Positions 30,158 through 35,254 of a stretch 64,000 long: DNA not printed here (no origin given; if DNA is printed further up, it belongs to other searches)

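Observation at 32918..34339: Full-length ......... intein in PolD DP2 ending in Gln without a penultimate His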

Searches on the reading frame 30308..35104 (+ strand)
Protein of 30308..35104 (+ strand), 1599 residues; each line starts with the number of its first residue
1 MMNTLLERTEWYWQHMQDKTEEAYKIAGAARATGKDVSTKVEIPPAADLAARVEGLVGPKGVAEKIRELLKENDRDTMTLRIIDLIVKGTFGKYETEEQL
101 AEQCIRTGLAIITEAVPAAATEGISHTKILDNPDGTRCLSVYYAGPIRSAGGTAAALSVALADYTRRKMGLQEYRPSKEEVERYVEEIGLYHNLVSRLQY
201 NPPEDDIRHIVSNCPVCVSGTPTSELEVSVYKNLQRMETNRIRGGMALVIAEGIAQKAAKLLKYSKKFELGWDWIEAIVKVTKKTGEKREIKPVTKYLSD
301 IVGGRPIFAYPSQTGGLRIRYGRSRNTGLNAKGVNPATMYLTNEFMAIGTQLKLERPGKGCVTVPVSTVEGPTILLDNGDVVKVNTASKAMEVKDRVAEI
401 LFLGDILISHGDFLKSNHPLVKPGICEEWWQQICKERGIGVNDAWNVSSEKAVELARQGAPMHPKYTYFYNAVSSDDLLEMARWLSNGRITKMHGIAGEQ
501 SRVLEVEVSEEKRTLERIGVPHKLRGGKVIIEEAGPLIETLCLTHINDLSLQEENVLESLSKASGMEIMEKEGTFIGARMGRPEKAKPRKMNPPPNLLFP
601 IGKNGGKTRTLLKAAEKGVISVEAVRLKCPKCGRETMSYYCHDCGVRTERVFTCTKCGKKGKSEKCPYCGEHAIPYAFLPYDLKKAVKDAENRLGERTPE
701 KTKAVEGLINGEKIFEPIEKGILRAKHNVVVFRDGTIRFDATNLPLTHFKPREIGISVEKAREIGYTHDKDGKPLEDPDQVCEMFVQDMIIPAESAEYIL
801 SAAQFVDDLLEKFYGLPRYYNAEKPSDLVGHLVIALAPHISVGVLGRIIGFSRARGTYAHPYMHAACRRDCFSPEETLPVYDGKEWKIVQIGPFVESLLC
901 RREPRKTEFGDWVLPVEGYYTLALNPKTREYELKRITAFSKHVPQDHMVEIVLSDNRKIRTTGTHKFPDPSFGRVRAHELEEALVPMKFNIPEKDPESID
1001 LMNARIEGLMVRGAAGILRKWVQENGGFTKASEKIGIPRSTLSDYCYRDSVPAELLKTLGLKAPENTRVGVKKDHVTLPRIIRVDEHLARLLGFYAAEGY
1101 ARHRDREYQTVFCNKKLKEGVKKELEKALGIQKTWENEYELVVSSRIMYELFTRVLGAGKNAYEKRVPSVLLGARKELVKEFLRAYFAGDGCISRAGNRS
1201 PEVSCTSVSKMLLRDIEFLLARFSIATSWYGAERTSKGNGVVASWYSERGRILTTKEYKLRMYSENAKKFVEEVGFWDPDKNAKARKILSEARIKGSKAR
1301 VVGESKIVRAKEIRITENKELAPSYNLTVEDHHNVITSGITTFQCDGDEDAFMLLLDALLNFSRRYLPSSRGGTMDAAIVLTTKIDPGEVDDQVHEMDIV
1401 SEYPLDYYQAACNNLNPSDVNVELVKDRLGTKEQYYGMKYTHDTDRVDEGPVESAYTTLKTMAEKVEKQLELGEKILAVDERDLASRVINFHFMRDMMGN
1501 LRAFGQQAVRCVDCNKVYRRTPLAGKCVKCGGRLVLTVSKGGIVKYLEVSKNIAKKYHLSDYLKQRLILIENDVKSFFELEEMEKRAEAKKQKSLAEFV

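Call 6: search_protein_families(library=pfam, proteins=[window:30308-35104:+], max_evalue=0.01)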
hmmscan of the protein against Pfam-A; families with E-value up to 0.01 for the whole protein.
window:30308-35104:+ (1599 aa): 7 families
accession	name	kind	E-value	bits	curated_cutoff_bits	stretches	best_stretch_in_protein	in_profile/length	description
PF24846.1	PolC_DP2_cat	-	4.6e-129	430.1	24.3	2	696-876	2-182/299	DNA polymerase II large subunit DP2, catalytic domain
PF24844.1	PolC_DP2_central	-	8.2e-129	430.2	24.3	1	287-660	4-369/372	DNA polymerase II large subunit DP2, central domain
PF03833.19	PolC_DP2_N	-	6.1e-105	350.7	24.3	1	12-280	2-270/271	DNA polymerase II large subunit DP2, N-terminal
PF14528.11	LAGLIDADG_3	-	3.3e-17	63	22.5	1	1178-1275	2-82/82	LAGLIDADG-like domain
PF14890.11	Intein_splicing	-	1.1e-07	32.3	35.8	1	916-1340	18-151/155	Intein splicing domain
PF22912.2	zf-DPOE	-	1.3e-05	25.7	21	1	1507-1560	3-54/58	Zinc finger domain of DNA polymerase-epsilon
PF22146.1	LicP_NPro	-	0.0029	18.4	27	1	258-304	12-57/61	LicP N-terminal prodomain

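Call 18: search_protein_families(library=ncbifam, proteins=[window:30308-35104:+], max_evalue=0.01)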
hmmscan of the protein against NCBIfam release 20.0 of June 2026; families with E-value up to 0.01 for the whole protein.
window:30308-35104:+ (1599 aa): 12 families
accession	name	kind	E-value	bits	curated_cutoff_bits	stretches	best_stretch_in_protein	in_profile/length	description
NF011303.0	PRK14715.1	equivalog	0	1537.7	1585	2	286-1597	315-1623/1627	DNA-directed DNA polymerase II large subunit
NF011302.0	PRK14714.1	equivalog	0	1493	1791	2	7-982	5-1046/1350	DNA-directed DNA polymerase II large subunit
NF003103.0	PRK04023.1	equivalog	0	1480.4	1269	2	6-876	5-881/1125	DNA polymerase II large subunit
TIGR00354.1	polC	equivalog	0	1394.9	702.15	2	10-877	4-854/1096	DNA polymerase II large subunit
NF011491.0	PRK14898.1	equivalog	8.8e-23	80.3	783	1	875-1290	80-423/860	DNA-directed RNA polymerase subunit A''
NF045703.1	rSAM_Tes_intein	exception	8.5e-18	63.6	1700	1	928-1234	211-517/1040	tetraether lipid synthase Tes, intein-containing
NF011418.0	PRK14845.1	equivalog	1.4e-08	33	756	1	947-1293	92-316/1049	translation initiation factor IF-2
NF005852.0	PRK07773.1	equivalog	4.1e-08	32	780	1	1159-1237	592-672/886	replicative DNA helicase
NF007072.0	PRK09519.1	equivalog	3.3e-06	25.7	1024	1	1159-1300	440-582/790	intein-containing recombinase RecA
TIGR01445.1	intein_Nterm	domain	8.3e-06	26.7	24.5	1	871-967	1-81/83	intein N-terminal splicing region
NF038098.1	GyrA_w_intein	exception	9.9e-05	20.4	1850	1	1158-1234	315-391/1232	intein-containing DNA gyrase subunit A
TIGR01443.1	intein_Cterm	domain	0.0017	18.5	15.6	1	1325-1345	3-24/24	intein C-terminal splicing region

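Call 24: find_encoding_contigs(protein=window:30308-35104:+, flank=2000, max_places=4)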
Protein window:30308-35104:+ (1599 aa): 4 contigs read that carry it; 2 places shown.
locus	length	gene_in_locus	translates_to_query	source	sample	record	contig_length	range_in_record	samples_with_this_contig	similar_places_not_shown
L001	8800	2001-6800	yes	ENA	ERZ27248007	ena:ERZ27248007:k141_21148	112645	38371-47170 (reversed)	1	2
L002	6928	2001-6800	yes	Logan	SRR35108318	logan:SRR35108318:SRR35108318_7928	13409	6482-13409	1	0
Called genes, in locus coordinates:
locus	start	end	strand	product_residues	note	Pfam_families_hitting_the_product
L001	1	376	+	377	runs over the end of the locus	PF00579:tRNA-synt_1b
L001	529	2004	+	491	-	PF01336:tRNA_anti-codon (faint), PF00149:Metallophos, PF04042:DNA_pol_E_B, PF12850:Metallophos_2 (faint)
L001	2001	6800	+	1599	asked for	PF03833:PolC_DP2_N, PF24844:PolC_DP2_central, PF24846:PolC_DP2_cat, PF14890:Intein_splicing (weak), PF14528:LAGLIDADG_3, PF24846:PolC_DP2_cat, PF22912:zf-DPOE (weak)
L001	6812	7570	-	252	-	-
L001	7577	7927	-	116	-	PF04472:SepF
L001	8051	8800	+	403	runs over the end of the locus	PF00931:NB-ARC (weak), PF13191:AAA_16 (weak), PF13401:AAA_22, PF22606:Cdc6-ORC-like_ATPase_lid (weak), PF22703:Cdc6_lid, PF09079:WHD_Cdc6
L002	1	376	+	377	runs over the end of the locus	PF00579:tRNA-synt_1b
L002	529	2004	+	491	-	PF01336:tRNA_anti-codon (faint), PF00149:Metallophos, PF04042:DNA_pol_E_B, PF12850:Metallophos_2 (faint)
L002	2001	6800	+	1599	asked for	PF03833:PolC_DP2_N, PF24844:PolC_DP2_central, PF24846:PolC_DP2_cat, PF14890:Intein_splicing (weak), PF14528:LAGLIDADG_3, PF24846:PolC_DP2_cat, PF22912:zf-DPOE (weak)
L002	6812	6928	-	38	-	?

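Call 42: find_related_loci(query=A3, collection=genome_contigs, flank=2000)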
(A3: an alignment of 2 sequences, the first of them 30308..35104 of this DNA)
Query A3 (1599 aa) in genome_contigs; peptide patterns used: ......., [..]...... (x = any residue, [..] = any of these).
97 stretches matched a pattern; 4 encode a relative of the query (tblastn E <= 1e-3); 4 distinct loci.
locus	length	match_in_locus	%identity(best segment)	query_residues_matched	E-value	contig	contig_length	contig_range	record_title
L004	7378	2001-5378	78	2-1599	0e+0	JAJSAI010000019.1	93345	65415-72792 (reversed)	MAG: archaeon isolate Dive96_bin4.413 k141_2557599, whole genome shotgun sequence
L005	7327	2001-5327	54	16-1599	0e+0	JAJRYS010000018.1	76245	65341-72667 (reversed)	MAG: archaeon isolate Dive96_bin3.463 k141_1438594, whole genome shotgun sequence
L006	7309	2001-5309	53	21-1599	0e+0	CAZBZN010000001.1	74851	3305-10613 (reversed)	MAG TPA_asm: Candidatus Micrarchaeota archaeon isolate SRP141559_co1_230 genome assembly, contig: NODE_69_length_74851_c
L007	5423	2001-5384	41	9-1586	0e+0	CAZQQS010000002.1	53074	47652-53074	MAG TPA_asm: uncultured archaeon isolate SRP263991_co7_840 genome assembly, contig: NODE_601_length_53074_cov_9.147230,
